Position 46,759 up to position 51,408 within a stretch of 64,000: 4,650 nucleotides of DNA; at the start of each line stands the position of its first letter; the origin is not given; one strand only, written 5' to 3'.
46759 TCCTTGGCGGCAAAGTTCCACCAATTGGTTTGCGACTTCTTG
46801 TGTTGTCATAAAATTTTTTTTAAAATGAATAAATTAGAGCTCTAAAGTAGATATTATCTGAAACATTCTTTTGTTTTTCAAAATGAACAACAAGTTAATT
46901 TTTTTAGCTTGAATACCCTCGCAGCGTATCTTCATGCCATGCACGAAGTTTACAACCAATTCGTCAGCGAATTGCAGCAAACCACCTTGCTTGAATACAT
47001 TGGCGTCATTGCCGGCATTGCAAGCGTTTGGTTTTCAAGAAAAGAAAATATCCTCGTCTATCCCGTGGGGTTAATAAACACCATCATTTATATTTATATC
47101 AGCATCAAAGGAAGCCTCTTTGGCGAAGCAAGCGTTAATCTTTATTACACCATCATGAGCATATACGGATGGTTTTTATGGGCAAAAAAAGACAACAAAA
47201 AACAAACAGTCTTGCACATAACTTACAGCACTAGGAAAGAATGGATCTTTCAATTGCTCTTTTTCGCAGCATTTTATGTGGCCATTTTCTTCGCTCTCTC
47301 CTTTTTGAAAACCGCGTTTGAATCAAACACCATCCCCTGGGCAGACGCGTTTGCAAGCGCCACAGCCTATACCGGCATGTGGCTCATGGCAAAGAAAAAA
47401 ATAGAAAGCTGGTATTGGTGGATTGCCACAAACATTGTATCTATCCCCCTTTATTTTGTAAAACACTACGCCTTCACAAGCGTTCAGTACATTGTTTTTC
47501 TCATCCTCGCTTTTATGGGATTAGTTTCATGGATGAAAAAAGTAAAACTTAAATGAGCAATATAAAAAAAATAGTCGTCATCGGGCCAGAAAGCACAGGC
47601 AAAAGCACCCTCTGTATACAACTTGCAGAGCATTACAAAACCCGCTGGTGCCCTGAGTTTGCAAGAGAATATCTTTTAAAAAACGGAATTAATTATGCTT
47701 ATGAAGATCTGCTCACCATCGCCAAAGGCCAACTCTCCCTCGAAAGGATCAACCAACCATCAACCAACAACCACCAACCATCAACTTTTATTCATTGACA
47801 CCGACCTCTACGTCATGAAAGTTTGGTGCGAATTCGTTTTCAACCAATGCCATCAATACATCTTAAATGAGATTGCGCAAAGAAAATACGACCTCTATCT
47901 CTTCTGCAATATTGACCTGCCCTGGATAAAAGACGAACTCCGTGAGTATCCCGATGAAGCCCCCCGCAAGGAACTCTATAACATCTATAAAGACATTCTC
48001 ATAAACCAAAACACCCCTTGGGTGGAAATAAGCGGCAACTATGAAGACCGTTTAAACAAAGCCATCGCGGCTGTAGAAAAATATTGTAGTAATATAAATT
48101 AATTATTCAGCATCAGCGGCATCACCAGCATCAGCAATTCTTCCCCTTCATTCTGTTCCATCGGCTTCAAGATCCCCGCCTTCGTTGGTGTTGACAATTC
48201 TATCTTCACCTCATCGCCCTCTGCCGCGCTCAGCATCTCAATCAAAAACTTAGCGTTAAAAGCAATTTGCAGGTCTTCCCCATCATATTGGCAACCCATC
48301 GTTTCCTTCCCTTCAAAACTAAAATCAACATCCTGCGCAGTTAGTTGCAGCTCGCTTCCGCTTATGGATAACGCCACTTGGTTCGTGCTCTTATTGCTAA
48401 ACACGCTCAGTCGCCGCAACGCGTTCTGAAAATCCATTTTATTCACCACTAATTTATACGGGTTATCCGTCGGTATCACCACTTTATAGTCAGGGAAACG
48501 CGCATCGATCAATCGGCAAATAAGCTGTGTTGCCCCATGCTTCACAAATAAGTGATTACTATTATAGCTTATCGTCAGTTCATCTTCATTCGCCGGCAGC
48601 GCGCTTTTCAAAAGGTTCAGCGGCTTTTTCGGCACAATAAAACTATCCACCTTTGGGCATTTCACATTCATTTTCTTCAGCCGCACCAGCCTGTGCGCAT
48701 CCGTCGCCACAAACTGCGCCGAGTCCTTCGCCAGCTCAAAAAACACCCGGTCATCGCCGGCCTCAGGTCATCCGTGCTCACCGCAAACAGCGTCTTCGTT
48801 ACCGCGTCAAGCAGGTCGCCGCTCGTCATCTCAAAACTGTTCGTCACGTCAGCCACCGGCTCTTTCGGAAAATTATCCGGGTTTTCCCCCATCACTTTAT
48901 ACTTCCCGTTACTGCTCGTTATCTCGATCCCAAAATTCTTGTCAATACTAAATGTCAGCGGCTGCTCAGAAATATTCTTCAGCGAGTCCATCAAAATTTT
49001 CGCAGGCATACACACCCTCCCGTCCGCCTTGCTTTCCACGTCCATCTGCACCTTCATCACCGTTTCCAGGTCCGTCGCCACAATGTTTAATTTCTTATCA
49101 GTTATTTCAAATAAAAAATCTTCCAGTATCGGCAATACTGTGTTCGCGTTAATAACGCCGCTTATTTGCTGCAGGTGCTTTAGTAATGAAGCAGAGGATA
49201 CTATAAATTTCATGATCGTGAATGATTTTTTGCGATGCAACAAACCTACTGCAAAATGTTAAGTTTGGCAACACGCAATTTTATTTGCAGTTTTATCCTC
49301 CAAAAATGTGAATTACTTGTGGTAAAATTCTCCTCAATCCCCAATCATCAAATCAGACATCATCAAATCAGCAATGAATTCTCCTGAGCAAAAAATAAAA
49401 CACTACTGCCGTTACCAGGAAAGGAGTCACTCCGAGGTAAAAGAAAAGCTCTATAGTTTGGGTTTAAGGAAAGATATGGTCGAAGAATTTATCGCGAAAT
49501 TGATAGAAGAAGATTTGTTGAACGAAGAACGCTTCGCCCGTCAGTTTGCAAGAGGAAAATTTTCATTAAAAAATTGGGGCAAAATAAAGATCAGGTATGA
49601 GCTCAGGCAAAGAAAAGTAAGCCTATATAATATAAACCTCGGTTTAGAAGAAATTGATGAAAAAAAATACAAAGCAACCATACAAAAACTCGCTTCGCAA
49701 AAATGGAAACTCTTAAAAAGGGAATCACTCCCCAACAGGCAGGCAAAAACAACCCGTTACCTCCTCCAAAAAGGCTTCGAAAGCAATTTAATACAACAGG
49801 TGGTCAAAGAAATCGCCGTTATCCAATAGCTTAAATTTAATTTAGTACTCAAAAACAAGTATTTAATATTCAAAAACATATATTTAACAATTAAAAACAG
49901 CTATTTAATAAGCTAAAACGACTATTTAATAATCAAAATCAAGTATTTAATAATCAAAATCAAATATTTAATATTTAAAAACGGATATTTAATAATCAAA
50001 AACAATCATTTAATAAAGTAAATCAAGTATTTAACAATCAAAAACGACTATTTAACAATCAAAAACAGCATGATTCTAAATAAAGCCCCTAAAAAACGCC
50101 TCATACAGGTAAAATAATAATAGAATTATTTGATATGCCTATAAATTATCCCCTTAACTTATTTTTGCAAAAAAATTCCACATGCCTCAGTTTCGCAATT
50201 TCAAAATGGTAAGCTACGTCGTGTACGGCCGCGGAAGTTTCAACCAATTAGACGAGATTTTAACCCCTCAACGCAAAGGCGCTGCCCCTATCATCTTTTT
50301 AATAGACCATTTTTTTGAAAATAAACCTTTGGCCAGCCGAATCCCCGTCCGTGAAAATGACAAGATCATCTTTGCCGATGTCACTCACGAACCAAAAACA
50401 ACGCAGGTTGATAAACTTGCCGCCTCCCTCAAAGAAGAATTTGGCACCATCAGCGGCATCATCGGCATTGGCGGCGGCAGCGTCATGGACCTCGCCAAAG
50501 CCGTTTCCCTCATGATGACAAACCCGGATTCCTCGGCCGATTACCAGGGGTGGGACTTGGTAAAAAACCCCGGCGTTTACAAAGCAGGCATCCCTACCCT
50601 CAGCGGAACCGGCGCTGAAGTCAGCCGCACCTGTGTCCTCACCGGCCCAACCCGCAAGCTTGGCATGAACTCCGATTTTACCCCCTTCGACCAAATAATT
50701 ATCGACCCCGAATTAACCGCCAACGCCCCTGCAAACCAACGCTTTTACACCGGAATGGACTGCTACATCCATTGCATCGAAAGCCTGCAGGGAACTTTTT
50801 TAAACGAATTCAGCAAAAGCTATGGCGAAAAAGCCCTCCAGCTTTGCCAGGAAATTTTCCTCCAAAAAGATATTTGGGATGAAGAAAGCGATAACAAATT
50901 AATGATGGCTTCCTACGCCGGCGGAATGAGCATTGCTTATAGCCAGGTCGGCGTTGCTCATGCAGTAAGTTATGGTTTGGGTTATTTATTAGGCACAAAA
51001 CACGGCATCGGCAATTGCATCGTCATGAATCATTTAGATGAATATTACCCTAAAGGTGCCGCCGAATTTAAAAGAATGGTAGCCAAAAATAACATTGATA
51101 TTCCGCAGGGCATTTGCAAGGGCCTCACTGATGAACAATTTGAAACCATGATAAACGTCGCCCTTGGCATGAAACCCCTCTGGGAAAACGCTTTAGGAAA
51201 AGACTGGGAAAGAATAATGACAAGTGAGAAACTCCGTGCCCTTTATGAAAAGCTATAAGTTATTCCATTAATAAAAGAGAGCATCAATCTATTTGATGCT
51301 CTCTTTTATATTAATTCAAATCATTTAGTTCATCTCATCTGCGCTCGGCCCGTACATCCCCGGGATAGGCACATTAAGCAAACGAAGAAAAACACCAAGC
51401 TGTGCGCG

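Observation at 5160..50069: Four sequence-unrelated tandem arrays all keep an exact 21-bp or 42-bp register, equal to two or four helical turns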

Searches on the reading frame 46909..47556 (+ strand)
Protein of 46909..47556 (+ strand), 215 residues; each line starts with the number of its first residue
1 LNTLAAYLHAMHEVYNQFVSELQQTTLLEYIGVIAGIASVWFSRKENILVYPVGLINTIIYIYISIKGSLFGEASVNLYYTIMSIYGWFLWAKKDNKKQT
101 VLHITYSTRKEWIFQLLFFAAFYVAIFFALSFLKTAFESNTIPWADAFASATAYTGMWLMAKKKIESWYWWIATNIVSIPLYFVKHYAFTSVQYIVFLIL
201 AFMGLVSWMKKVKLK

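Call 29: search_protein_families(library=pfam, proteins=[window:46909-47556:+], max_evalue=0.001)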
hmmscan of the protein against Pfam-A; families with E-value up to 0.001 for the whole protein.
window:46909-47556:+ (215 aa): 1 family
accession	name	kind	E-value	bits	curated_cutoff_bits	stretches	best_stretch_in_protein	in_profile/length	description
PF04973.17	NMN_transporter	-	1e-50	172.5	27.3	1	27-210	2-175/175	Nicotinamide mononucleotide transporter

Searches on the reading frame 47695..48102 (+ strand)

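Call 29: search_protein_families(library=pfam, proteins=[window:47695-48102:+], max_evalue=0.001)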
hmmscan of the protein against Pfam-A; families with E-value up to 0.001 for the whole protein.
window:47695-48102:+ (135 aa): 1 family
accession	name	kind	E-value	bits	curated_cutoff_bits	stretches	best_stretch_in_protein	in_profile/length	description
PF13521.12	AAA_28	-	2e-15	57.8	27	1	26-119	71-164/164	AAA domain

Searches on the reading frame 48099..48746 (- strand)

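Call 29: search_protein_families(library=pfam, proteins=[window:48099-48746:-], max_evalue=0.001)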
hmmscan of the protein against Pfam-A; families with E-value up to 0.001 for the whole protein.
window:48099-48746:- (215 aa): 3 families
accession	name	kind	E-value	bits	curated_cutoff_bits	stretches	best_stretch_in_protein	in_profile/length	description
PF02768.20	DNA_pol3_beta_3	-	1.1e-21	77.3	27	1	89-206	2-118/121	DNA polymerase III beta subunit, C-terminal domain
PF02767.21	DNA_pol3_beta_2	-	1.9e-15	57.6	27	1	2-86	31-116/116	DNA polymerase III beta subunit, central domain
PF00712.24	DNA_pol3_beta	-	0.00035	21.1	24.4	0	121-186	26-93/120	DNA polymerase III beta subunit, N-terminal domain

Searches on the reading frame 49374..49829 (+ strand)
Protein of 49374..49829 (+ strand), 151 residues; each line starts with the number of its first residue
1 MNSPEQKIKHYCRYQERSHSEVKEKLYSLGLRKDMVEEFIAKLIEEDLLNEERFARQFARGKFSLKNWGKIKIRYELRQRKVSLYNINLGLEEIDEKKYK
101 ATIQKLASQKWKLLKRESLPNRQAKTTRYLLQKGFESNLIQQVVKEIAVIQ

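Call 8: search_protein_families(library=pfam, proteins=[window:49374-49829:+], max_evalue=0.01)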
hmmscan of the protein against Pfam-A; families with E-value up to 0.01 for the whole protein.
window:49374-49829:+ (151 aa): 3 families
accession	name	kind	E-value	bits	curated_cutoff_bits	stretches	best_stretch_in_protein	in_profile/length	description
PF02631.22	RecX_HTH2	-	1.2e-14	54.7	26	1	50-87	1-38/42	RecX, second three-helix domain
PF21981.2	RecX_HTH3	-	9.9e-11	42.1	26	1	101-144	5-48/48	RecX, third three-helix domain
PF21982.2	RecX_HTH1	-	2.4e-06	27.9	26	1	10-43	7-40/40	RecX, first three-helix domain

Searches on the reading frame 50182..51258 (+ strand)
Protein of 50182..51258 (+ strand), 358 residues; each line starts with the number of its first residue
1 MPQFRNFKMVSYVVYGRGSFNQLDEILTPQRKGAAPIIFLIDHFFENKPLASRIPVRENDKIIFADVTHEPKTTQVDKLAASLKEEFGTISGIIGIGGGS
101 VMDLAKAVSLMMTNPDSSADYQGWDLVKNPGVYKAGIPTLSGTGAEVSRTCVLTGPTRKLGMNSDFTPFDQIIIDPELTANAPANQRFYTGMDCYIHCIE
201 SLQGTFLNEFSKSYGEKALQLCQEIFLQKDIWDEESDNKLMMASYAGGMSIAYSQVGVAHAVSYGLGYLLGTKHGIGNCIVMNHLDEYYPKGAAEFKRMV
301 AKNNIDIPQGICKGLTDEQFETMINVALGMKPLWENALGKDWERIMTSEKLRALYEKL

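Call 8: search_protein_families(library=pfam, proteins=[window:50182-51258:+], max_evalue=0.01)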
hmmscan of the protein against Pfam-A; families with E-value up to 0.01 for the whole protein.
window:50182-51258:+ (358 aa): 3 families
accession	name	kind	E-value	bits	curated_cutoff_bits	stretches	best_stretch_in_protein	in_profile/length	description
PF00465.25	Fe-ADH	-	1.2e-26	93.7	31.3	1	13-176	4-168/168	Iron-containing alcohol dehydrogenase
PF25137.1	ADH_Fe_C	-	9.7e-12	45.4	27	1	189-295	3-111/194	Fe-containing alcohol dehydrogenase family, C-terminal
PF13685.12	Fe-ADH_2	-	0.00024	21.6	28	1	18-110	5-95/149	Iron-containing alcohol dehydrogenase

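Call 9: find_encoding_contigs(protein=window:50182-51258:+, flank=10000, max_places=6)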
Protein window:50182-51258:+ (358 aa): 1 contig read that carries it; 1 place shown.
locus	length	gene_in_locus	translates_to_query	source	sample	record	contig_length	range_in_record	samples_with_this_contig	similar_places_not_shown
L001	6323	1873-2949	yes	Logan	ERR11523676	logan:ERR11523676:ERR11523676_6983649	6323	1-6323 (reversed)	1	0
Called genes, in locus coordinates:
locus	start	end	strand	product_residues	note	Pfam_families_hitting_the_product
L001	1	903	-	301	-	?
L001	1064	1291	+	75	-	-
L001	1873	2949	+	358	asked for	PF00465:Fe-ADH, PF25137:ADH_Fe_C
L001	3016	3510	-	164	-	PF05163:DinB, PF12867:DinB_2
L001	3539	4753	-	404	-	PF01734:Patatin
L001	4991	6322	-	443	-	?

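Call 51: search_protein_families(library=ncbifam, proteins=[window:50182-51258:+], max_evalue=0.001)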
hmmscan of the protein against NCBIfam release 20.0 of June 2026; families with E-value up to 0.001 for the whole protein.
window:50182-51258:+ (358 aa): 15 families
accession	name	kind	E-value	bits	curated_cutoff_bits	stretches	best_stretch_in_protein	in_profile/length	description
NF041833.1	Fe_ADH_ErcA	equivalog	3.1e-37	128.6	550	1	60-298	60-301/382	alcohol dehydrogenase-like regulatory protein ErcA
NF058672.1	4HyButDHCUPNE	equivalog_domain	2.1e-31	109.4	500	1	40-286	35-288/378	4-hydroxybutyrate dehydrogenase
NF050025.1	SulfAcetaldRedSarD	equivalog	1.2e-29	103.3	700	1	48-276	48-278/385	sulfoacetaldehyde reductase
TIGR02638.1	lactal_redase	equivalog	1.6e-29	102.9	523.15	1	62-302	61-305/379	lactaldehyde reductase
NF010378.0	PRK13805.1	equivalog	5.8e-29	100.5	951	1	60-291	514-759/872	bifunctional acetaldehyde-CoA/alcohol dehydrogenase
NF007911.0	PRK10624.1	equivalog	2.1e-28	99.4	537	1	62-302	62-304/382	lactaldehyde reductase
NF053866.1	CholDhdGbsBBac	equivalog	3e-28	98.5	550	1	3-305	8-318/392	choline dehydrogenase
TIGR03405.1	Phn_Fe-ADH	equivalog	1.6e-24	86.3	423.7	1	63-278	54-277/355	iron-containing alcohol dehydrogenase PsrA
NF011998.0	PRK15454.1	equivalog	6.8e-22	77.7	556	1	49-304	68-317/395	ethanolamine utilization ethanol dehydrogenase EutG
NF007363.0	PRK09860.1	equivalog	7.8e-22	77.9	581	1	59-301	60-304/383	L-threonine dehydrogenase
TIGR04266.1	NDMA_methanol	equivalog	7.3e-12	44.8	625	1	56-291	63-306/420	NDMA-dependent methanol dehydrogenase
NF041822.1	daptide_DH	equivalog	3.1e-09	36.2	300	1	72-184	41-157/363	daptide-type RiPP biosynthesis dehydogenase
NF006941.0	PRK09423.1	subfamily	0.00014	20.9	336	1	59-114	56-109/367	glycerol dehydrogenase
NF007880.0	PRK10586.1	equivalog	0.00026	20.1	429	0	18-113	20-110/362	oxidoreductase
NF011717.0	PRK15138.1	equivalog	0.00028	20.1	645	1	89-201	85-202/387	alcohol dehydrogenase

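Call 72: find_homologous_proteins(query=window:50182-51258:+, max_evalue=1e-60)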
Query window:50182-51258:+ (358 aa): 7999 proteins with E <= 1e-60 among 8000 candidates; the best 120 are listed.
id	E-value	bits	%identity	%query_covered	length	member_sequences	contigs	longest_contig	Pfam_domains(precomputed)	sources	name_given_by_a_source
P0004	1.4e-242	822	100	100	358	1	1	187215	PF25137.1,PF00465.26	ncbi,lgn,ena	-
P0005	4.8e-233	791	96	100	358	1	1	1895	PF25137.1,PF00465.26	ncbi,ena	-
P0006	6.0e-233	791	96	100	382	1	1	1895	PF25137.1,PF00465.26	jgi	jgi:3-deoxy-alpha-D-manno-octulosonate 8-oxidase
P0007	6.9e-216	734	88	100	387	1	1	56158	PF25137.1,PF00465.26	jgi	jgi:3-deoxy-alpha-D-manno-octulosonate 8-oxidase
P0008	2.4e-215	733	87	100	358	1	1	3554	PF25137.1,PF00465.26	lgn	-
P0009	4.7e-215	732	86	100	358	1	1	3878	PF25137.1,PF00465.26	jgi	jgi:3-deoxy-alpha-D-manno-octulosonate 8-oxidase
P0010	3.1e-214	729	86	100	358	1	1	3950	PF25137.1,PF00465.26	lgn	-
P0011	4.1e-214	729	87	100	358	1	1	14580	PF25137.1,PF00465.26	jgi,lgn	-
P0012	1.6e-213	727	87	100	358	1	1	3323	PF25137.1,PF00465.26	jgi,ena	-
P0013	5.8e-213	725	86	100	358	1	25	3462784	PF25137.1,PF00465.26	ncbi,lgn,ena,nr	ncbi:MAG TPA: iron-containing alcohol dehydrogenase family protein [Panacibacter sp.]|nr:iron-contai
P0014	1.1e-212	724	87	100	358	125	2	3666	PF25137.1,PF00465.26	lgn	-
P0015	2.1e-212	723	87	100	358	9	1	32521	PF25137.1,PF00465.26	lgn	-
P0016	4.0e-212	722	86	100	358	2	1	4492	PF25137.1,PF00465.26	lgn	-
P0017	4.5e-212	722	87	99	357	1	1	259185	PF25137.1,PF00465.26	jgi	jgi:3-deoxy-alpha-D-manno-octulosonate 8-oxidase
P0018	5.4e-212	722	87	100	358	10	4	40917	PF25137.1,PF00465.26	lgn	-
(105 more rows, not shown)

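Call 73: find_encoding_contigs(protein=P0005, flank=3000, max_places=3)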
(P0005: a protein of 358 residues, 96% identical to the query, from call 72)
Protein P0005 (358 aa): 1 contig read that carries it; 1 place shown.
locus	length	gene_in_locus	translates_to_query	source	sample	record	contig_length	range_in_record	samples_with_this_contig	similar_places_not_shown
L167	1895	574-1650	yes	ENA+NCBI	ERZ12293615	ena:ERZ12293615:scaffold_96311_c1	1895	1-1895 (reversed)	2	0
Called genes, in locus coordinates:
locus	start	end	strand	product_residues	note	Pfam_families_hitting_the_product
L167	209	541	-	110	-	-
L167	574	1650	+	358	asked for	PF00465:Fe-ADH, PF25137:ADH_Fe_C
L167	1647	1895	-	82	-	?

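Call 74: find_encoding_contigs(protein=P0007, flank=3000, max_places=3)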
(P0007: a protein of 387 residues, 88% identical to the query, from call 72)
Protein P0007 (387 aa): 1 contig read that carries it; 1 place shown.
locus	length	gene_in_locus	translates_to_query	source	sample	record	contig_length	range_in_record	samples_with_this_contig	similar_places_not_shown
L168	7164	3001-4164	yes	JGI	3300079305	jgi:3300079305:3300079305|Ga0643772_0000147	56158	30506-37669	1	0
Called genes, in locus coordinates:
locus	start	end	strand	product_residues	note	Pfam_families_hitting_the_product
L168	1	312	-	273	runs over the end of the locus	PF04116:FA_hydroxylase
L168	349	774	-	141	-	PF09413:DUF2007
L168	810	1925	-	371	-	PF00712:DNA_pol3_beta, PF02767:DNA_pol3_beta_2, PF02768:DNA_pol3_beta_3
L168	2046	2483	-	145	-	PF00072:Response_reg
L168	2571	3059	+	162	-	PF02631:RecX_HTH2, PF21981:RecX_HTH3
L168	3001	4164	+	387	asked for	PF00465:Fe-ADH, PF25137:ADH_Fe_C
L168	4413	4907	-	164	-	PF05163:DinB, PF12867:DinB_2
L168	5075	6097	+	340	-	PF00154:RecA_N, PF06745:ATPase, PF08423:Rad51, PF27531:MT3502_N (weak), PF21096:RecA_C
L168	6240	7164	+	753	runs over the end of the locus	PF02225:PA, PF04389:Peptidase_M28, PF04253:TFR_dimer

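Call 75: find_encoding_contigs(protein=P0013, flank=3000, max_places=3)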
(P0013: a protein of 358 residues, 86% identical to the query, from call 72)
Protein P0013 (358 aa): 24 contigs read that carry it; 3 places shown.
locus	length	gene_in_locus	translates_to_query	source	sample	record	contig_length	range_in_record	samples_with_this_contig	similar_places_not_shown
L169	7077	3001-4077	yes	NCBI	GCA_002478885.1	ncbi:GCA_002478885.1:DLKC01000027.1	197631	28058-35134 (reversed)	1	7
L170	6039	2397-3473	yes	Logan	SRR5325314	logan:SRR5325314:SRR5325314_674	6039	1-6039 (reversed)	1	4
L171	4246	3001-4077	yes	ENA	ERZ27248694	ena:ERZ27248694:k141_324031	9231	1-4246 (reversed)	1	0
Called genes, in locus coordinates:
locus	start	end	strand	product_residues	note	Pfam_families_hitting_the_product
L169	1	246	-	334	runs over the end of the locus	PF00135:COesterase, PF20434:BD-FAE, PF07859:Abhydrolase_3 (faint)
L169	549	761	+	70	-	-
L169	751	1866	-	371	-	PF00712:DNA_pol3_beta, PF02767:DNA_pol3_beta_2, PF02768:DNA_pol3_beta_3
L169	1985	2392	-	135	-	PF00072:Response_reg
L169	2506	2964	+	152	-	PF21982:RecX_HTH1 (faint), PF02631:RecX_HTH2, PF21981:RecX_HTH3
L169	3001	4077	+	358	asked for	PF00465:Fe-ADH, PF25137:ADH_Fe_C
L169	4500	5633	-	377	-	PF00155:Aminotran_1_2, PF01053:Cys_Met_Meta_PP, PF01041:DegT_DnrJ_EryC1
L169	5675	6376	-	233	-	PF00912:Transgly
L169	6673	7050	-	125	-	PF02033:RBFA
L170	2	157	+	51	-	?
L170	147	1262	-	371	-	PF00712:DNA_pol3_beta, PF02767:DNA_pol3_beta_2, PF02768:DNA_pol3_beta_3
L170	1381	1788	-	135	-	PF00072:Response_reg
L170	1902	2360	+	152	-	PF21982:RecX_HTH1 (faint), PF02631:RecX_HTH2, PF21981:RecX_HTH3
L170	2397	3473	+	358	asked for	PF00465:Fe-ADH, PF25137:ADH_Fe_C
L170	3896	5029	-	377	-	PF00155:Aminotran_1_2, PF01053:Cys_Met_Meta_PP, PF01041:DegT_DnrJ_EryC1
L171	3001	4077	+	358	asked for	PF00465:Fe-ADH, PF25137:ADH_Fe_C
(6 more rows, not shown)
